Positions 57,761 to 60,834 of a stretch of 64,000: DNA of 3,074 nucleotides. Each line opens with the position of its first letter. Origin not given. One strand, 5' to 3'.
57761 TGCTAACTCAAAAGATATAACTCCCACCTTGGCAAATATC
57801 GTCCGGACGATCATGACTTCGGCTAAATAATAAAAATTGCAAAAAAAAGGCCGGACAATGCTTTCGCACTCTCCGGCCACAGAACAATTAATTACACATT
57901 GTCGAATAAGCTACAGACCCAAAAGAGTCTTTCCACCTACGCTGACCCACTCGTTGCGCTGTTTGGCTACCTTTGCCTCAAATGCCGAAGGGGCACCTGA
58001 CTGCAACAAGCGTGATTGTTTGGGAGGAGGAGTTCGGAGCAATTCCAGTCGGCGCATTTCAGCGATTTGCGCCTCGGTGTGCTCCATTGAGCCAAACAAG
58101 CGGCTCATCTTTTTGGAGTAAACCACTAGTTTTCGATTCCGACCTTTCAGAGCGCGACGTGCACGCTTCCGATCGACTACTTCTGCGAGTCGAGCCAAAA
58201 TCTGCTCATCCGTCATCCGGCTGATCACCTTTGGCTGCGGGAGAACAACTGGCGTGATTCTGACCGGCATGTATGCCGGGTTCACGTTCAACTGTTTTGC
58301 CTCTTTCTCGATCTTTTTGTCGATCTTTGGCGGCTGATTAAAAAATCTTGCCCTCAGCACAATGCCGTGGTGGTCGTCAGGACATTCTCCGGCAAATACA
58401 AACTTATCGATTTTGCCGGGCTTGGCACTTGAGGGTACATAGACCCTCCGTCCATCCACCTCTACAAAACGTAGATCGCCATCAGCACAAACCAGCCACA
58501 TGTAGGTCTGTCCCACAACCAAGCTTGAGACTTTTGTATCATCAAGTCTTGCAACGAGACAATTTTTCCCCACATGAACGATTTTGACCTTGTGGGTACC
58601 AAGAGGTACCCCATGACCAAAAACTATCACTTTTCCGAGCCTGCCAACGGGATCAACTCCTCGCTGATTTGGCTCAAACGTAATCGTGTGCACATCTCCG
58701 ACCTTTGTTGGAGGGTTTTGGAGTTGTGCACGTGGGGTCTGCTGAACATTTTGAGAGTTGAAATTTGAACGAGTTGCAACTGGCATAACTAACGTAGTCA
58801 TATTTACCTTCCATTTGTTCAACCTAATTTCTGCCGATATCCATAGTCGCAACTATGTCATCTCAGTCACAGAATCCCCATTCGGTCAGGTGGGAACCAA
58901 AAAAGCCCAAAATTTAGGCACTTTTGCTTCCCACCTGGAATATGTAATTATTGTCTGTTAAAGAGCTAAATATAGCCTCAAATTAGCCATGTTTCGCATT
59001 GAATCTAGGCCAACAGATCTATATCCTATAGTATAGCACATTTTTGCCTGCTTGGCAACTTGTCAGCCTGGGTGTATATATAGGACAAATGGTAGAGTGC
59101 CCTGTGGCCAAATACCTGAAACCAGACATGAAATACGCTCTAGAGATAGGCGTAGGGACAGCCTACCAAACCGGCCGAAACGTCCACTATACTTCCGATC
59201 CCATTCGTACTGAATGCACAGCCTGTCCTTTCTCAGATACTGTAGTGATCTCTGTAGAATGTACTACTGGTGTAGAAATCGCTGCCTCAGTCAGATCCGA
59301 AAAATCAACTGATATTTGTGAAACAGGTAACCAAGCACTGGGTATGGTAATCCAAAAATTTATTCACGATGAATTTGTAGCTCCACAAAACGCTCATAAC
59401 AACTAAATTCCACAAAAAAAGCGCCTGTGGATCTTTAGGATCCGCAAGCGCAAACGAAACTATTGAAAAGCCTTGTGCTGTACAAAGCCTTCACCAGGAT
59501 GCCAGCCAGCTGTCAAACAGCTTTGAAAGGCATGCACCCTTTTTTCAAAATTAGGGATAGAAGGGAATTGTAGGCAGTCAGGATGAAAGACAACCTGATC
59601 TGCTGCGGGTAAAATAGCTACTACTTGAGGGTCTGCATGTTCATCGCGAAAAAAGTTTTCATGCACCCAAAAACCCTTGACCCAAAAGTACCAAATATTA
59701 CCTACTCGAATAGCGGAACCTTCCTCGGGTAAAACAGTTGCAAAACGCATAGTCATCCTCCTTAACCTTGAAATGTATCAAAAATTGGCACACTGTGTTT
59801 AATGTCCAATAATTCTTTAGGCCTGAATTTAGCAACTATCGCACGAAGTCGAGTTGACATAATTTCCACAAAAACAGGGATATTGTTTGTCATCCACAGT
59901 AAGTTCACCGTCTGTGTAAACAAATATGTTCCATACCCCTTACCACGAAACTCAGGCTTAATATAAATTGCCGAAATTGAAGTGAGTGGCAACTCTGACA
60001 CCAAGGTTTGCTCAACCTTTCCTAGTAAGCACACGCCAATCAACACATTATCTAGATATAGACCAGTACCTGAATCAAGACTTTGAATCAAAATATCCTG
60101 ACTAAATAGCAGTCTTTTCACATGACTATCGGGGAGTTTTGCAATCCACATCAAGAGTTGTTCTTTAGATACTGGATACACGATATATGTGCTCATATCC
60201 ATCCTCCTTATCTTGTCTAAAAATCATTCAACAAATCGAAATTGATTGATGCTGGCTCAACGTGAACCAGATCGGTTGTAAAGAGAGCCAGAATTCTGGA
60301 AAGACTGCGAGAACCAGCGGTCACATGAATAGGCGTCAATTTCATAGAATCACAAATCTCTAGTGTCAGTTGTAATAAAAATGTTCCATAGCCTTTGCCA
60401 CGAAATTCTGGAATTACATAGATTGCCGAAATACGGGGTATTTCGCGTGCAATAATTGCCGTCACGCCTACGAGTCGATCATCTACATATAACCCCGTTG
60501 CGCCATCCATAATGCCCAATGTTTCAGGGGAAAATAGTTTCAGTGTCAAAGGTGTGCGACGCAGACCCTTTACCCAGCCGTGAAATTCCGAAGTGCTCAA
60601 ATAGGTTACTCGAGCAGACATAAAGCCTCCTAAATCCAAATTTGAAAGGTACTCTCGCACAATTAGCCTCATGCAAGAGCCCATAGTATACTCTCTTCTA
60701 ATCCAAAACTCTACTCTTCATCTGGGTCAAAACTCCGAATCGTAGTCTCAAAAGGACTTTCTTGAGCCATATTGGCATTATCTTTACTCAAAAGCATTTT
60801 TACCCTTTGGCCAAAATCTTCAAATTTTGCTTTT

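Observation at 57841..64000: Terminal 6-kb block of about ten co-directional unknown genes with elevated GC, including a TRAM-domain protein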

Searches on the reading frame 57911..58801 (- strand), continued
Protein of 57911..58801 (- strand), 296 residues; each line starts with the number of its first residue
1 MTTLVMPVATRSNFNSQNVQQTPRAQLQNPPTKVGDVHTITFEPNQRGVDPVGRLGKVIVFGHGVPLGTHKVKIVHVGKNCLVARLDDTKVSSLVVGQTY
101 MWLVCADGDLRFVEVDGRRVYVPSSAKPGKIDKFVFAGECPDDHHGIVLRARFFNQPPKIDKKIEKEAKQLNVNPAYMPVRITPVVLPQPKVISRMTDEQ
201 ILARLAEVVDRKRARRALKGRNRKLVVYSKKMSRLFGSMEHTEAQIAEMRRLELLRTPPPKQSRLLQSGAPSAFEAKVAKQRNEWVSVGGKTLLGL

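Call 101: fold_search(model_id=the predicted structure, library=pdb)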
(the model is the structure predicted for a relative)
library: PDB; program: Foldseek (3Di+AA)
matches with E <= 10: 834; with E <= 0.001: 0
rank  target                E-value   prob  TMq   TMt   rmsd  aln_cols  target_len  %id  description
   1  2cnm_A                1.1e-03  1.00  0.37  0.51   5.1       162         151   14  RimI - Ribosomal S18 N-alpha-protein acetyltransferase in complex with a bisubstrate inhibitor (Cterm-Arg-Arg-Phe-Tyr- (released 2007-05-22)
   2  5isv_B                1.6e-03  1.00  0.38  0.52   5.2       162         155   12  Crystal structure of the ribosomal-protein-S18-alanine N-acetyltransferase from Escherichia coli (released 2016-04-13)
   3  6e1x_C                1.8e-03  1.00  0.39  0.48   5.8       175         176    9  Crystal structure of product-bound complex of spermidine/spermine N-acetyltransferase SpeG (released 2019-07-10)
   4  2fiw                  2.3e-03  0.99  0.32  0.44  12.1       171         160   12  Crystal Structure of the GCN5-Related N-acetyltransferase: Aminotransferase, Class-II from Rhodopseudomonas palustris (released 2006-02-14)
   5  1tiq_A                3.0e-03  1.00  0.39  0.49   5.3       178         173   10  Crystal Structure of an Acetyltransferase (PaiA) in complex with CoA and DTT from Bacillus subtilis, Northeast Structu (released 2004-07-13)
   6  4pv6_I                3.4e-03  0.99  0.38  0.53   5.4       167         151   14  Crystal Structure Analysis of Ard1 from Thermoplasma volcanium (released 2015-01-21)
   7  5wif_B                3.6e-03  0.99  0.36  0.45   6.4       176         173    8  Crystal structure of spermidine/spermine N-acetyltransferase SpeG from Yersinia pestis (released 2017-08-02)
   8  6cx8_A                3.8e-03  0.99  0.36  0.45   5.9       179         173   10  Crystal structure of spermidine/spermine N-acetyltransferase SpeG from Vibrio cholerae in complex with manganese ions. (released 2018-04-18)
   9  6d72_B                3.8e-03  0.99  0.35  0.43   6.2       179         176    9  Crystal structure of spermidine/spermine N-acetyltransferase SpeG from Yersinia pestis in complex with calcium ions. (released 2018-05-16)
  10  4pv6_E                4.0e-03  1.00  0.40  0.56   5.1       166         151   13  Crystal Structure Analysis of Ard1 from Thermoplasma volcanium (released 2015-01-21)
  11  4pv6_F                4.3e-03  0.99  0.38  0.53   4.9       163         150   15  Crystal Structure Analysis of Ard1 from Thermoplasma volcanium (released 2015-01-21)
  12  1tiq_B                5.2e-03  1.00  0.37  0.48   5.8       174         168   10  Crystal Structure of an Acetyltransferase (PaiA) in complex with CoA and DTT from Bacillus subtilis, Northeast Structu (released 2004-07-13)
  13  3g8w_B                5.5e-03  0.99  0.40  0.52   5.2       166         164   10  Crystal structure of a probable acetyltransferase from Staphylococcus epidermidis ATCC 12228 (released 2009-03-03)
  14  2qec                  5.8e-03  0.99  0.37  0.44   6.3       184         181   10  Crystal structure of histone acetyltransferase HPA2 and related acetyltransferase (NP_600742.1) from Corynebacterium glu (released 2007-07-10)
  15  4pv6_K                7.5e-03  0.99  0.38  0.54   5.1       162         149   14  Crystal Structure Analysis of Ard1 from Thermoplasma volcanium (released 2015-01-21)
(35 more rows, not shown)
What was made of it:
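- On GNAT acetyltransferase superfamily (b231): In Foldseek, 48 of the top 50 PDB hits are GNAT-fold proteins (call 101).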

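Call 112: search_dna_similar(query=window:57911-58801:-, collection=phages, mode=protein, max_evalue=0.01, max_rows=10)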
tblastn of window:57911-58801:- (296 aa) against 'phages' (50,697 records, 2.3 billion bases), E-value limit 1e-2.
No match.

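Call 118: search_protein_families(library=phrogs, max_evalue=0.001, proteins=[L088:80-979:+, L088:983-3664:+, L088:12080-12604:-, L088:13346-13876:-, L088:3651-11987:+])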
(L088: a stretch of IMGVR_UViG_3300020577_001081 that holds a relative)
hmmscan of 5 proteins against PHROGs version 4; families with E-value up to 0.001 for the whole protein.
L088:80-979:+ (299 aa): 0 families

L088:983-3664:+ (893 aa): 0 families

L088:12080-12604:- (174 aa): 9 families
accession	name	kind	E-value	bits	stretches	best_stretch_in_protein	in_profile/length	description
phrog_7713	-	unknown function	1.2e-25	90.2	2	54-124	31-101/103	-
phrog_923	-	unknown function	2.4e-17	62.9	1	2-114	771-888/990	-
phrog_31567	-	unknown function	4.1e-16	60.3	1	71-150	46-133/151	-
phrog_31265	-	unknown function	2.3e-13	51.6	1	23-95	54-126/264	-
phrog_37032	-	unknown function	2.4e-10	41.3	1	79-154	9-90/110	-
phrog_15350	-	unknown function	4.5e-09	36.7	1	22-95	163-236/494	-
phrog_30240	-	unknown function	9.6e-07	28.9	1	23-96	158-236/438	-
phrog_12514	-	unknown function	1.1e-06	29.3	1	22-96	168-242/287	-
phrog_29553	-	unknown function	0.00029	21.5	0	19-35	16-32/63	-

L088:13346-13876:- (176 aa): 3 families
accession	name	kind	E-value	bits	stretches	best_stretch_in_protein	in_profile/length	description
phrog_135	-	DNA, RNA and nucleotide metabolism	1.1e-31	111.8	1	40-176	158-292/463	dUTPase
phrog_36630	-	unknown function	0.00055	20.9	0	40-79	19-58/72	-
phrog_1663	-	DNA, RNA and nucleotide metabolism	0.00071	19.8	1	106-146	150-192/303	dCTP deaminase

L088:3651-11987:+ (2778 aa): 12 families
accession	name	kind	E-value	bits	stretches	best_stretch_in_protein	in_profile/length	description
phrog_10089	-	moron, auxiliary metabolic gene and host takeover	1.1e-82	278.9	3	2163-2708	4092-4568/4647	DarB-like antirestriction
phrog_30335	-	unknown function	4.4e-69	234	3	2187-2753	2370-2874/2900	-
phrog_11358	-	unknown function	1.1e-51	176.2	2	2183-2749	2906-3402/3431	-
phrog_37402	-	unknown function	1.4e-37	129.5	2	700-848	1098-1245/2639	-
phrog_5143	-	unknown function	1.3e-23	83.1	1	616-840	638-847/2204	-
phrog_4660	-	head and packaging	1.5e-21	77.5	1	716-849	637-760/765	minor head protein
phrog_22591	-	unknown function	2.5e-20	72.2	2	2198-2636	2073-2431/2434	-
phrog_4272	-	unknown function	5.6e-20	72.3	1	704-897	125-310/764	-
phrog_938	-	lysis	3.3e-19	68.5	1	679-854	1472-1647/2185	endolysin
phrog_20705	-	head and packaging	4e-18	66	1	712-846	29-158/690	virion structural protein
phrog_29900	-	unknown function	3.4e-14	52.6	1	719-839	783-899/1028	-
phrog_33607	-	unknown function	7.6e-07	29.7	1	717-839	112-225/287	-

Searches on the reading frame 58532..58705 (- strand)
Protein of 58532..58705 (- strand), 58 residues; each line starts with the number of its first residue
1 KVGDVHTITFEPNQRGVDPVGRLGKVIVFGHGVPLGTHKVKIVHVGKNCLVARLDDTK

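Call 20: search_protein_families(library=pfam, max_evalue=10, proteins=[window:58532-58705:-])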
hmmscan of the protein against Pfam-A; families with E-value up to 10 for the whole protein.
seq(58 aa): 1 family
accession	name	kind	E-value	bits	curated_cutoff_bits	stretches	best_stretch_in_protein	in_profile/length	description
PF15172.11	Prolactin_RP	-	0.21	11.7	27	1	15-25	22-32/45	Prolactin-releasing peptide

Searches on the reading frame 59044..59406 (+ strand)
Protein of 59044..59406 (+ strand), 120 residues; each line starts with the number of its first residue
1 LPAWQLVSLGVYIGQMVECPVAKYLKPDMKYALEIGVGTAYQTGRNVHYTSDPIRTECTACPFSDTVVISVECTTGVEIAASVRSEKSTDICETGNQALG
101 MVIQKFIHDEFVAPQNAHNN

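Call 7: search_protein_families(library=pfam, max_evalue=0.01, proteins=[window:59044-59406:+])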
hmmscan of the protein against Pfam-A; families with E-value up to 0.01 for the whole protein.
window:59044-59406:+ (120 aa): 0 families

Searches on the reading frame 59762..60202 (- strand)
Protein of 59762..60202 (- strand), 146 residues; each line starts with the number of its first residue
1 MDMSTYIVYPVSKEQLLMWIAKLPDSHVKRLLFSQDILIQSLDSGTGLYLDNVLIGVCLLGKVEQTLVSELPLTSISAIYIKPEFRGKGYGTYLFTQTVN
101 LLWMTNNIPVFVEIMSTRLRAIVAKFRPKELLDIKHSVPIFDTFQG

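Call 7: search_protein_families(library=pfam, max_evalue=0.01, proteins=[window:59762-60202:-])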
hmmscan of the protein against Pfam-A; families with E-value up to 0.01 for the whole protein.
window:59762-60202:- (146 aa): 3 families
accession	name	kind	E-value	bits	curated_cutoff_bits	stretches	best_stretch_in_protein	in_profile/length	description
PF00583.31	Acetyltransf_1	-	1.9e-06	28.6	20.7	1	44-99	34-85/116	Acetyltransferase (GNAT) family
PF13508.13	Acetyltransf_7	-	0.00011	22.9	27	1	50-98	10-53/84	Acetyltransferase (GNAT) domain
PF08445.16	FR47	-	0.00088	19.7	22.1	1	70-102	18-50/86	FR47-like protein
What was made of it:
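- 59762..60196 (-): b144, a short GNAT acetyltransferase. Pfam Acetyltransf_1 1.9e-6, above the curated cut-off (call 7).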

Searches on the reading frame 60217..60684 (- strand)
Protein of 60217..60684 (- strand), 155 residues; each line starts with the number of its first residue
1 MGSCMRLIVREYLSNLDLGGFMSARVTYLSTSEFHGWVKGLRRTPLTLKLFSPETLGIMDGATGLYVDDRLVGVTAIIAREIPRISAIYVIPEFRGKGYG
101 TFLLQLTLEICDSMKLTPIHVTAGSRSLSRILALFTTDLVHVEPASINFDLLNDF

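Call 7: search_protein_families(library=pfam, max_evalue=0.01, proteins=[window:60217-60684:-])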
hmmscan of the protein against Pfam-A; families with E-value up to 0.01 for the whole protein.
window:60217-60684:- (155 aa): 4 families
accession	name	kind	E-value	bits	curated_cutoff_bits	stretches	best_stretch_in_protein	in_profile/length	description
PF00583.31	Acetyltransf_1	-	1.1e-06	29.3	20.7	1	65-119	38-96/116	Acetyltransferase (GNAT) family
PF13673.13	Acetyltransf_10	-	1.4e-06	28.8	23.6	1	64-125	35-94/128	Acetyltransferase (GNAT) domain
PF13508.13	Acetyltransf_7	-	1.2e-05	26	27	1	66-107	9-53/84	Acetyltransferase (GNAT) domain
PF08445.16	FR47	-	0.0014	19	22.1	1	64-106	3-46/86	FR47-like protein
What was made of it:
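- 60217..60621 (-): b134, a short GNAT acetyltransferase. Pfam Acetyltransf_1 1.1e-6 and Acetyltransf_10 1.4e-6 (call 7).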
